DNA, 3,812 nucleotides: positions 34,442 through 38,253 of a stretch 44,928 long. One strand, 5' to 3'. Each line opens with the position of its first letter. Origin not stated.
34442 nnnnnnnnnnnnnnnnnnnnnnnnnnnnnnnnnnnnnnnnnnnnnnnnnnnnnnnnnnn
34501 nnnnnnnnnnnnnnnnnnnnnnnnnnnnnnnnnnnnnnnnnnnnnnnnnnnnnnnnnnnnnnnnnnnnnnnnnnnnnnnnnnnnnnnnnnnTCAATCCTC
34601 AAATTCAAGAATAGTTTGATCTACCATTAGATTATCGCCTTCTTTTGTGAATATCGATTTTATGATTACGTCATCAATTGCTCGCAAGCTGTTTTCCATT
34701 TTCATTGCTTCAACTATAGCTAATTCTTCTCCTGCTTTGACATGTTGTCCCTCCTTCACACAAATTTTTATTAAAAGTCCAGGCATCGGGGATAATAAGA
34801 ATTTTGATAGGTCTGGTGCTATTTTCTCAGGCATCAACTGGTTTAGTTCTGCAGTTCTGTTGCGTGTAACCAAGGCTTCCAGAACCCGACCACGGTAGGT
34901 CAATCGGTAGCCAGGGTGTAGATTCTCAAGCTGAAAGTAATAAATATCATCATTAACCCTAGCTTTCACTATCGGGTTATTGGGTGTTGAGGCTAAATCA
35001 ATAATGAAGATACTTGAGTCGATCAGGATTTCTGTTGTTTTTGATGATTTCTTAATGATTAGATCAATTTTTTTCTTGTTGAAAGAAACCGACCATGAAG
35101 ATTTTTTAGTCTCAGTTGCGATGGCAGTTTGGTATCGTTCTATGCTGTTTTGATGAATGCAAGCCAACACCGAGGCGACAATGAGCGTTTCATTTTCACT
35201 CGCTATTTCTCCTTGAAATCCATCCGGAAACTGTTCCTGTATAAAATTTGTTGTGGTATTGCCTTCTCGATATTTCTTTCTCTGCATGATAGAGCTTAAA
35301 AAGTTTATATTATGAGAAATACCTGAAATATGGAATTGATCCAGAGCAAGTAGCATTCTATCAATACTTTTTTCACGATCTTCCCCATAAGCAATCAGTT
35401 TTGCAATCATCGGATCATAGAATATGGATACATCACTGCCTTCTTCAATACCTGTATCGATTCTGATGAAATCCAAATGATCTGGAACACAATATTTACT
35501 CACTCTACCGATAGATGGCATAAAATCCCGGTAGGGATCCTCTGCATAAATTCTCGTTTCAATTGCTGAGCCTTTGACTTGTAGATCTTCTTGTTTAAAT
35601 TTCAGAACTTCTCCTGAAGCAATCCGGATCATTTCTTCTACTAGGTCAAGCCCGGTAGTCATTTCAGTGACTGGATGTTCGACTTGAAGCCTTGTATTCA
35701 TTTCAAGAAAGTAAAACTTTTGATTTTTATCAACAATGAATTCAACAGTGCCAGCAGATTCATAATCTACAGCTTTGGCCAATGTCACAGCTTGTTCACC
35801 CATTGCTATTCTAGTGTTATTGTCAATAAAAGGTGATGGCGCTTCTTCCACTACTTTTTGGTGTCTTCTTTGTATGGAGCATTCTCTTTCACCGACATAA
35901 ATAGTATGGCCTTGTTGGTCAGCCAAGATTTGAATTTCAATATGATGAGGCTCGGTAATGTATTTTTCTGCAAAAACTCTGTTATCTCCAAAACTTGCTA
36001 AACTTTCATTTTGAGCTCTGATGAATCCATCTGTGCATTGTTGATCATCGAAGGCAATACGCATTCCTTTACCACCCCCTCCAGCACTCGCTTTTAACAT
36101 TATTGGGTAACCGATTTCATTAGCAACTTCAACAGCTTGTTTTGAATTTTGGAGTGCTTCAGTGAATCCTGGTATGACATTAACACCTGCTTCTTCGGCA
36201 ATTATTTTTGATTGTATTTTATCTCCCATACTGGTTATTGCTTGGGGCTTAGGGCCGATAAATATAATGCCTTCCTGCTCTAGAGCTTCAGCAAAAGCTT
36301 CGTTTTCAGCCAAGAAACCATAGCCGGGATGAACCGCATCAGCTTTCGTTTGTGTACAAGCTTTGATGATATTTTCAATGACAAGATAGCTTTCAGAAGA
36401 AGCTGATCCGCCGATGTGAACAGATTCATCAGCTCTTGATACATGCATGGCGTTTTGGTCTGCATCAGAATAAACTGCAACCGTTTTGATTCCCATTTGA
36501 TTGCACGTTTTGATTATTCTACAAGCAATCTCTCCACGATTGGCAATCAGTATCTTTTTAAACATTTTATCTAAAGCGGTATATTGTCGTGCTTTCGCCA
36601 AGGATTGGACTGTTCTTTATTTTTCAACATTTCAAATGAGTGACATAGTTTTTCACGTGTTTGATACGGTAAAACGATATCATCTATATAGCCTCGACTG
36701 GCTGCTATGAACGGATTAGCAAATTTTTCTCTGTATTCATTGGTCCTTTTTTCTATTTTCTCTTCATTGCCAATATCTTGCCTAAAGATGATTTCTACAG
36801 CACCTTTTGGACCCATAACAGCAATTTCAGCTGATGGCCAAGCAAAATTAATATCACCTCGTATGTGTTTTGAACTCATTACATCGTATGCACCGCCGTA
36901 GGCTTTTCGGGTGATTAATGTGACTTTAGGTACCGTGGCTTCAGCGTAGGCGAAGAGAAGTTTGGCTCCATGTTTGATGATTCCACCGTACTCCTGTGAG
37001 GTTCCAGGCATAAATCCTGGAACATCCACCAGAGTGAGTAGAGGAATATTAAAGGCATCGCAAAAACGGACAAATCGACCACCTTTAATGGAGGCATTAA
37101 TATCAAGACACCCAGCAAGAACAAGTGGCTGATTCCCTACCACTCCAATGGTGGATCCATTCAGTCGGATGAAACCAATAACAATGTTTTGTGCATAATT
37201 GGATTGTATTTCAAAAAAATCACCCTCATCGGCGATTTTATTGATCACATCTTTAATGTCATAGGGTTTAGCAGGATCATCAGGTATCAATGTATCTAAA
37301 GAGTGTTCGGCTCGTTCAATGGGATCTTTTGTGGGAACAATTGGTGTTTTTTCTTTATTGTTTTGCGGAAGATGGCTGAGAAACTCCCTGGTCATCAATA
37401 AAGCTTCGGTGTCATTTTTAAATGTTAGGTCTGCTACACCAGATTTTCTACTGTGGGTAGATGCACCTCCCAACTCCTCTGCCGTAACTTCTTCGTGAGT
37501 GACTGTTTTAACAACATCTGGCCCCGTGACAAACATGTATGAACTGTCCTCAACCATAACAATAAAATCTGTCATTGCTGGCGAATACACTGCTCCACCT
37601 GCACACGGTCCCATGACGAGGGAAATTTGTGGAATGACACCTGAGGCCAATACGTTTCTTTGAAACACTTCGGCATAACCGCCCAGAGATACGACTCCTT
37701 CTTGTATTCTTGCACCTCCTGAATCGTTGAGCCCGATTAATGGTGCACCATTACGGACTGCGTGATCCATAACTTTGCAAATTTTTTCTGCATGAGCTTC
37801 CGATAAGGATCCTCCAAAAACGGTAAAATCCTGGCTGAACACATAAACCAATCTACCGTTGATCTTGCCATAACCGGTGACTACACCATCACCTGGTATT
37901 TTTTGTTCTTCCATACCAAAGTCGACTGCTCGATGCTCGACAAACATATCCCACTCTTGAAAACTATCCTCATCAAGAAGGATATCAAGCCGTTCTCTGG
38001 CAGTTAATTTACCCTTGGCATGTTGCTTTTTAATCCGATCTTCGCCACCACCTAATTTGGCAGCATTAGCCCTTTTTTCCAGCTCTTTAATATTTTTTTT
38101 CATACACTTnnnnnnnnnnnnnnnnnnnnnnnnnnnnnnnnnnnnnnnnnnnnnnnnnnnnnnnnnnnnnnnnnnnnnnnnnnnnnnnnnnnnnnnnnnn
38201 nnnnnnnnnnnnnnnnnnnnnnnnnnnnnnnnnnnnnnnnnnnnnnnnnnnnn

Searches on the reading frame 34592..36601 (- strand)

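Call 8: search_protein_families(library=pfam, proteins=[window:34592-36601:-], max_evalue=0.001)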
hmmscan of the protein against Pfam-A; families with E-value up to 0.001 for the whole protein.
window:34592-36601:- (669 aa): 7 families
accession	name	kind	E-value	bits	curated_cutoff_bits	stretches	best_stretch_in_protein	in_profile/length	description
PF02786.22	CPSase_L_D2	-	8.5e-77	257.9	19.8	1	127-334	1-209/211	Carbamoyl-phosphate synthase L chain, ATP binding domain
PF00289.28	Biotin_carb_N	-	3.8e-47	159.7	25.5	1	13-122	1-110/110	Biotin carboxylase, N-terminal domain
PF02785.25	Biotin_carb_C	-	1.1e-35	122.5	32.4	1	348-455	1-107/108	Biotin carboxylase C-terminal domain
PF00364.28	Biotin_lipoyl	-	1.1e-14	54.4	22.1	1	604-666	5-72/73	Biotin-requiring enzyme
PF18140.6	PCC_BT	-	1.4e-13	51.6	23.5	1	487-593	13-126/126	Propionyl-coenzyme A carboxylase BT domain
PF07478.18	Dala_Dala_lig_C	-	2e-07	31.2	24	1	152-303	24-174/204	D-ala D-ala ligase C-terminus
PF02222.28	ATP-grasp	-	1.7e-05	25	27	1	144-304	11-162/179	ATP-grasp domain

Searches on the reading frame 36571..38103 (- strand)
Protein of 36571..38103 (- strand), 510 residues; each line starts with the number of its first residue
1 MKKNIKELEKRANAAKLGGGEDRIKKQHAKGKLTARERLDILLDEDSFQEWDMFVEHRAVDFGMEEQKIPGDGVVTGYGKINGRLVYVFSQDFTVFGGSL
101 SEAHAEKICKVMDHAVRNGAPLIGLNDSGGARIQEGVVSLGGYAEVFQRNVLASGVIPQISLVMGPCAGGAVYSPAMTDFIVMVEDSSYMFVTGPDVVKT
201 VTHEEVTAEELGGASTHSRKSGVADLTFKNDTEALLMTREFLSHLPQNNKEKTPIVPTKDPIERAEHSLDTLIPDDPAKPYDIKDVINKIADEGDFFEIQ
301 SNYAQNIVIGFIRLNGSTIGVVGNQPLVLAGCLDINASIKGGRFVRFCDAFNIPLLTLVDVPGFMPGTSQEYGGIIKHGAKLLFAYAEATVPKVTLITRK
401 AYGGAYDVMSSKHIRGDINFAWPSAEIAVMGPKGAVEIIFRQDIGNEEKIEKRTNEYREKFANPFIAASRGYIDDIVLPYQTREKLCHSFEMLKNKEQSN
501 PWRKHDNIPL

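Call 8: search_protein_families(library=pfam, proteins=[window:36571-38103:-], max_evalue=0.001)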
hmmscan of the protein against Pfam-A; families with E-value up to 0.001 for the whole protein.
window:36571-38103:- (510 aa): 2 families
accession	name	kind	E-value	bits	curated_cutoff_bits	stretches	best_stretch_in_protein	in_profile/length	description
PF01039.27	Carboxyl_trans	-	2.5e-204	679.9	22.3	1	26-508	1-493/493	Carboxyl transferase domain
PF03255.19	ACCA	-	8.9e-12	45.2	23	1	340-443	135-234/310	Acetyl co-enzyme A carboxylase carboxyltransferase-like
